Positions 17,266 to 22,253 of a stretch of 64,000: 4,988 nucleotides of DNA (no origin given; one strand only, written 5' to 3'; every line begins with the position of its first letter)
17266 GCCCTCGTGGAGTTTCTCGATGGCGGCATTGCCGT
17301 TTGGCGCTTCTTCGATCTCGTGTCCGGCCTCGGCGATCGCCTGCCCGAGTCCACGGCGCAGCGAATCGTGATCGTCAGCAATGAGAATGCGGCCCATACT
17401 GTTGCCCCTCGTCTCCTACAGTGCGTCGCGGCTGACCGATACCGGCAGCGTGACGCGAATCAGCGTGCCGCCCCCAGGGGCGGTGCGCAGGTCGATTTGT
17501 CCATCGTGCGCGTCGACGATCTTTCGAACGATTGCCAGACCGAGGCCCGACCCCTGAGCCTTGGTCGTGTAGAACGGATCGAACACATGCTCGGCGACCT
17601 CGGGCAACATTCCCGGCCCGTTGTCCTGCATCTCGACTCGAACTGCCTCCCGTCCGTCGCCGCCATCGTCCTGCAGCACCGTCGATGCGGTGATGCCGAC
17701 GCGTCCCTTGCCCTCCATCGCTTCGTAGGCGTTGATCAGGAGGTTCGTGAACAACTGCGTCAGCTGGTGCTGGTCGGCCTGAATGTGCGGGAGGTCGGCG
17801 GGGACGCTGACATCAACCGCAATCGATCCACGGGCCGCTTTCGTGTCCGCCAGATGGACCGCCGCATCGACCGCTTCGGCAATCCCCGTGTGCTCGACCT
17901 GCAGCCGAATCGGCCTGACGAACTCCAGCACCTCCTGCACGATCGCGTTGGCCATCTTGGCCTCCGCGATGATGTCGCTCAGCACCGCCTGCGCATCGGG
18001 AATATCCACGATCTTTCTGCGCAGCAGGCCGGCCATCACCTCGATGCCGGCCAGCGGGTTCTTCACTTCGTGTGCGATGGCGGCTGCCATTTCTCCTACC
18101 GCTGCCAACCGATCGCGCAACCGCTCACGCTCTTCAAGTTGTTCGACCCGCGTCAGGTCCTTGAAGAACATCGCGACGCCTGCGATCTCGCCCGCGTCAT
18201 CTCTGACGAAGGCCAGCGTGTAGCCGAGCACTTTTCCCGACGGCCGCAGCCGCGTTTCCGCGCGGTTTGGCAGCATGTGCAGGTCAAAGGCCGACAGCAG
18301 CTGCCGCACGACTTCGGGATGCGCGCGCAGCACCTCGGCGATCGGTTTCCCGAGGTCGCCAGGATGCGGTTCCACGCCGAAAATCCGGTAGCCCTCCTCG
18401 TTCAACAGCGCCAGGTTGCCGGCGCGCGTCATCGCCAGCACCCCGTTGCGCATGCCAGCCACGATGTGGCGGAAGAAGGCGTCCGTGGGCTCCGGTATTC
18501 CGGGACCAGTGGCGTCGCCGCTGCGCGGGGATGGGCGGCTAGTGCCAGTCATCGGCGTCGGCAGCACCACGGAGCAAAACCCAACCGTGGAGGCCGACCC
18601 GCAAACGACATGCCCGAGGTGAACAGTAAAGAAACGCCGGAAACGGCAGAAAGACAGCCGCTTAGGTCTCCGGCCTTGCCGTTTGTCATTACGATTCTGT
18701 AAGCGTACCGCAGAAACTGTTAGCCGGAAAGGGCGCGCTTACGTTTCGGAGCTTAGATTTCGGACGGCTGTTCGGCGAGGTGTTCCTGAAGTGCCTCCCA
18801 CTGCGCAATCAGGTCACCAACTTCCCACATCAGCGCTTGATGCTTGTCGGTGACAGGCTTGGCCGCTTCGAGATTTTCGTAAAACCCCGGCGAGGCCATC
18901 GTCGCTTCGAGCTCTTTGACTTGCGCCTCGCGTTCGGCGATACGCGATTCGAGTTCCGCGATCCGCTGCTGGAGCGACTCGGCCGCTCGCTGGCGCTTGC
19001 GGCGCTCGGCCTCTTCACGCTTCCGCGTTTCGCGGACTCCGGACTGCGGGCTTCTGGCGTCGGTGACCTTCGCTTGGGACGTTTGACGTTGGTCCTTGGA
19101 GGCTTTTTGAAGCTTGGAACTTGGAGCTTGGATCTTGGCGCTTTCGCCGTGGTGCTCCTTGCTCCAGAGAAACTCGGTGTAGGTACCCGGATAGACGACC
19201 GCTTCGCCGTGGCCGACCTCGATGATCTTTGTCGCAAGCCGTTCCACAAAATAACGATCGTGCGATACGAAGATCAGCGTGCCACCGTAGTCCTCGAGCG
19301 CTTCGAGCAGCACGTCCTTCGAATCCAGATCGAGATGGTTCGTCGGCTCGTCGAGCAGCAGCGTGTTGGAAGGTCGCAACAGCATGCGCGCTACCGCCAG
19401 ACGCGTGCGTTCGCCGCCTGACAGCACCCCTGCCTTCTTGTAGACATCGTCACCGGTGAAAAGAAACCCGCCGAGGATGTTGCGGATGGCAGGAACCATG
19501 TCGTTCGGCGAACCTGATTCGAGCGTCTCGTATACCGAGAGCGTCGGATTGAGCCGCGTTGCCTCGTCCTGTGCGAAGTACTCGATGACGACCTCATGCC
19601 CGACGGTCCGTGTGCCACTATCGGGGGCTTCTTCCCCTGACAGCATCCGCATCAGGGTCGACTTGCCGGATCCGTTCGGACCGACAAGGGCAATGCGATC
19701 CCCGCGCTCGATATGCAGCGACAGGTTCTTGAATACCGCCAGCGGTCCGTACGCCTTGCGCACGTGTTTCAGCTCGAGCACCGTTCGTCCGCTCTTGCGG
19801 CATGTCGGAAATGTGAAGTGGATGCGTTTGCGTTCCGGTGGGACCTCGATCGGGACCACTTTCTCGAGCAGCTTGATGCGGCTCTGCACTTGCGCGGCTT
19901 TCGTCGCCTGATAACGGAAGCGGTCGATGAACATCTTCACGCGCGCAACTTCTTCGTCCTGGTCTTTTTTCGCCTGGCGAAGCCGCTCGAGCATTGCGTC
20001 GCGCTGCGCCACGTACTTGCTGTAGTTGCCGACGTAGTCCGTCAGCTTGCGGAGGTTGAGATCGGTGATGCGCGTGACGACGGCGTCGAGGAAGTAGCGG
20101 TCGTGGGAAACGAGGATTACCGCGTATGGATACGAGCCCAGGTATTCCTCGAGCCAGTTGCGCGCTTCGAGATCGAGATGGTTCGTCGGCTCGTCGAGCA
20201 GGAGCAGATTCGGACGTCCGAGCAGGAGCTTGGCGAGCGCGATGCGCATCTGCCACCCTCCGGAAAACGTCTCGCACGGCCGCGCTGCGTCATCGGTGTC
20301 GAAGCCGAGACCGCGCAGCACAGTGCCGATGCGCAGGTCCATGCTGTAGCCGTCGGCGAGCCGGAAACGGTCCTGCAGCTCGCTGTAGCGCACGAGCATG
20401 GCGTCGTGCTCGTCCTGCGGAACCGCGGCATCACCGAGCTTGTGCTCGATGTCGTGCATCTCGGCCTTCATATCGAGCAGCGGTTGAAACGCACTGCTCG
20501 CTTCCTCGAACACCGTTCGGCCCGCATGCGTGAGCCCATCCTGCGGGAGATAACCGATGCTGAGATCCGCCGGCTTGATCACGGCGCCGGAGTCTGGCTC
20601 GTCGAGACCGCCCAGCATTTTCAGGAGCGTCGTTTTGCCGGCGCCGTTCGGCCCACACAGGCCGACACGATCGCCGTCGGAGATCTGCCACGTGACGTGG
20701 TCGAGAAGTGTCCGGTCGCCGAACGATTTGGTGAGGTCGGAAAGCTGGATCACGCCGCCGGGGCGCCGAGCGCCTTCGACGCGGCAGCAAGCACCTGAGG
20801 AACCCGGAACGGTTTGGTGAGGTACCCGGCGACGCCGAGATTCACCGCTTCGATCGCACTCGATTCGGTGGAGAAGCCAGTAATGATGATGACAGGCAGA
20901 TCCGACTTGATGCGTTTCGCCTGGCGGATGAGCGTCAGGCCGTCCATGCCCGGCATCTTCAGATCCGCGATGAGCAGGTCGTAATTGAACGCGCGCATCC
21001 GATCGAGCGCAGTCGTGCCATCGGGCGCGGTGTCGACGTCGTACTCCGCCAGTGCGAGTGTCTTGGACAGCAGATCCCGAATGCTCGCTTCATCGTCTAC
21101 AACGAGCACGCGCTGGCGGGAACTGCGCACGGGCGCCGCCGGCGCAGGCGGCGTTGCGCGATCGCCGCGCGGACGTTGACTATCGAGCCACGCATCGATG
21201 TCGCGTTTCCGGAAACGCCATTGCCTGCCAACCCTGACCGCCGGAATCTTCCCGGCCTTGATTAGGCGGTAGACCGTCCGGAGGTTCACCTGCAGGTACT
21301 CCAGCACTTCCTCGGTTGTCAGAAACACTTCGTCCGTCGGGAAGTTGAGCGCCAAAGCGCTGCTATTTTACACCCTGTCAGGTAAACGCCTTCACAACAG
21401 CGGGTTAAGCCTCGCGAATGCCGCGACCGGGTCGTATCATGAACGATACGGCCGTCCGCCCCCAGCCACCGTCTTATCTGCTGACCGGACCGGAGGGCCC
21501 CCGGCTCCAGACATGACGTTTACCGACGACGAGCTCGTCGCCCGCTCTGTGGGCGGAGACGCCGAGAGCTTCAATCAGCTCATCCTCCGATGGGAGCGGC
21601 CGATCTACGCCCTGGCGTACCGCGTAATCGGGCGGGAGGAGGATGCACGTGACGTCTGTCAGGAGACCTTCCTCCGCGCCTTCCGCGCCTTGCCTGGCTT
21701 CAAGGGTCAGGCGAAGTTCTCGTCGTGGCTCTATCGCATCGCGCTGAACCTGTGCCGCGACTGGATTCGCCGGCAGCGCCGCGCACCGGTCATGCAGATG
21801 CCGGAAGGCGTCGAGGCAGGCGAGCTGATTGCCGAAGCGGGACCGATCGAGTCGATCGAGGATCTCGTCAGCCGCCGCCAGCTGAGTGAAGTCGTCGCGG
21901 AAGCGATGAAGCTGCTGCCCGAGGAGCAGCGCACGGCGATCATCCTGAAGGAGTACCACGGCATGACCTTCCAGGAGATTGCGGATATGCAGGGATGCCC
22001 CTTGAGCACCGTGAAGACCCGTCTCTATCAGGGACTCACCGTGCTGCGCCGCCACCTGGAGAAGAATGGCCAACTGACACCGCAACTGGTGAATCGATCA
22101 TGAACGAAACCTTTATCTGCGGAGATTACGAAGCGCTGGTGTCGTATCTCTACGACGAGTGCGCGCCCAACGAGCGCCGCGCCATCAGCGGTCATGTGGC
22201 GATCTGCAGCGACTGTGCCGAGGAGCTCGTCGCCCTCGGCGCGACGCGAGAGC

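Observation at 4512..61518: Recurrent arrays of about four locus-specific tandem heptamers at gene junctions and other mutation-tolerant positions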

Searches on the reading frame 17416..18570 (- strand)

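Call 42: search_protein_families(library=pfam, proteins=[window:17416-18570:-], max_evalue=0.00001)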
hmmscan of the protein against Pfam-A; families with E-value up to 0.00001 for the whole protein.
window:17416-18570:- (384 aa): 2 families
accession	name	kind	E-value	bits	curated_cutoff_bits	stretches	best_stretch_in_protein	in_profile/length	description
PF02518.31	HATPase_c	-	2.6e-26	92.7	26.4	1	266-377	2-109/111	Histidine kinase-, DNA gyrase B-, and HSP90-like ATPase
PF00512.31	HisKA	-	2.2e-11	44.1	26.9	1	158-219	2-62/66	His Kinase A (phospho-acceptor) domain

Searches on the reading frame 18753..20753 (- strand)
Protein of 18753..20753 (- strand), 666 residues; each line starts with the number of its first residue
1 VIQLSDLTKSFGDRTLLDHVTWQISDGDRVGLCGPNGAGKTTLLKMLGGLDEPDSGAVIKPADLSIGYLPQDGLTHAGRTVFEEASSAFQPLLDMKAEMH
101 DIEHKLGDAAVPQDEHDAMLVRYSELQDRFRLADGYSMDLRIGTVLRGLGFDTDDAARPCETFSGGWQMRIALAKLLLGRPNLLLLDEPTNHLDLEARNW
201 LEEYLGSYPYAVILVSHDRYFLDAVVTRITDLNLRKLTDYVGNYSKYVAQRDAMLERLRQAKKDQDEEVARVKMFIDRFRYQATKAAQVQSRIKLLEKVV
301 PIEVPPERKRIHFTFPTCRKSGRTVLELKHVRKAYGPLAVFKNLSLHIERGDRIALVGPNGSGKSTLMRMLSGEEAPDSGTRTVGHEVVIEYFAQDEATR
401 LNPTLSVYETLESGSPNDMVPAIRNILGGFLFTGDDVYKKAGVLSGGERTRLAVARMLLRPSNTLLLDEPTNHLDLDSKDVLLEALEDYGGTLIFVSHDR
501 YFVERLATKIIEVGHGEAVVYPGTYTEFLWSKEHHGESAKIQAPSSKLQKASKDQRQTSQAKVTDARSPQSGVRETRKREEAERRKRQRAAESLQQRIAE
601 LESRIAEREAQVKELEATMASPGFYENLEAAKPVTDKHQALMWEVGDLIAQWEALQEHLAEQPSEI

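Call 8: search_protein_families(library=pfam, proteins=[window:18753-20753:-])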
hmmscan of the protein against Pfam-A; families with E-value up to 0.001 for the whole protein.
window:18753-20753:- (666 aa): 24 families
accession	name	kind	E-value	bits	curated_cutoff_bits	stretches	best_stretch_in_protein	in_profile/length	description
PF00005.33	ABC_tran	-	7.8e-54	182.4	25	2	341-472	1-137/137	ABC transporter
PF12848.13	ABC_tran_Xtn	-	3.8e-24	85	25.9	1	232-313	3-85/85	ABC transporter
PF13304.12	AAA_21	-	3.6e-17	63.8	27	0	355-372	3-20/304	AAA domain, putative AbiEii toxin, Type IV TA system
PF13555.12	AAA_29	-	1.2e-08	35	27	1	341-368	12-39/61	P-loop containing region of AAA domain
PF16326.10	ABC_tran_CTD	-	1.3e-08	35.4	32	1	594-657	6-69/69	ABC transporter C-terminal domain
PF02463.25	SMC_N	-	2.3e-08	34.2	40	0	354-369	27-42/220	RecF/RecN/SMC N terminal domain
PF13521.12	AAA_28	-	5.5e-08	33.6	27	1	353-400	1-43/164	AAA domain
PF13401.12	AAA_22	-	8.7e-08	33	27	0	354-469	8-92/130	AAA domain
PF13175.12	AAA_15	-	5.6e-06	26.6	32.1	0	353-371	25-43/374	AAA ATPase domain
PF13476.12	AAA_23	-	5.9e-06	27.5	27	0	32-46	24-38/201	AAA domain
PF24389.1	ORC-CDC6-like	-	1.3e-05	24.6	27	0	354-373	35-54/571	ORC-CDC6-like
PF13238.12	AAA_18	-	9e-05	23.4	29.4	0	354-374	1-21/128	AAA domain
PF03193.22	RsgA_GTPase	-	9.9e-05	22.7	30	0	347-375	103-130/174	RsgA GTPase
PF13479.12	AAA_24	-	0.00018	21.9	27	0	353-371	4-22/195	AAA domain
PF00350.29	Dynamin_N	-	0.00025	21.6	27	0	354-385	1-32/168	Dynamin family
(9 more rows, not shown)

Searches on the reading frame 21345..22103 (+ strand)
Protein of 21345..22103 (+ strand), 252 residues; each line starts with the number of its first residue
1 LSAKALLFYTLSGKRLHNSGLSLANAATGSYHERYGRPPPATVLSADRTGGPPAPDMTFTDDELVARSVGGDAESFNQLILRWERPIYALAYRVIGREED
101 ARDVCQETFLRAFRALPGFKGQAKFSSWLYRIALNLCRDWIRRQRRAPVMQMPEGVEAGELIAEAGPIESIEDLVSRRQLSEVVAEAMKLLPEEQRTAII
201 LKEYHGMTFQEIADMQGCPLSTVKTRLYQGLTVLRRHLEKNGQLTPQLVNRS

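Call 42: search_protein_families(library=pfam, proteins=[window:21345-22103:+], max_evalue=0.00001)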
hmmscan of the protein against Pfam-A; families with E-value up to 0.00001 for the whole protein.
window:21345-22103:+ (252 aa): 3 families
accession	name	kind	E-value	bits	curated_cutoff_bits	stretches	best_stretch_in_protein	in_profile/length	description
PF04542.20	Sigma70_r2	-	7.3e-20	71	24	1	79-146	1-70/71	Sigma-70 region 2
PF08281.18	Sigma70_r4_2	-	1.8e-14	53.5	25.7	1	183-231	3-51/54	Sigma-70, region 4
PF04545.22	Sigma70_r4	-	1.7e-09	37.5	24.1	1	187-235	1-49/50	Sigma-70, region 4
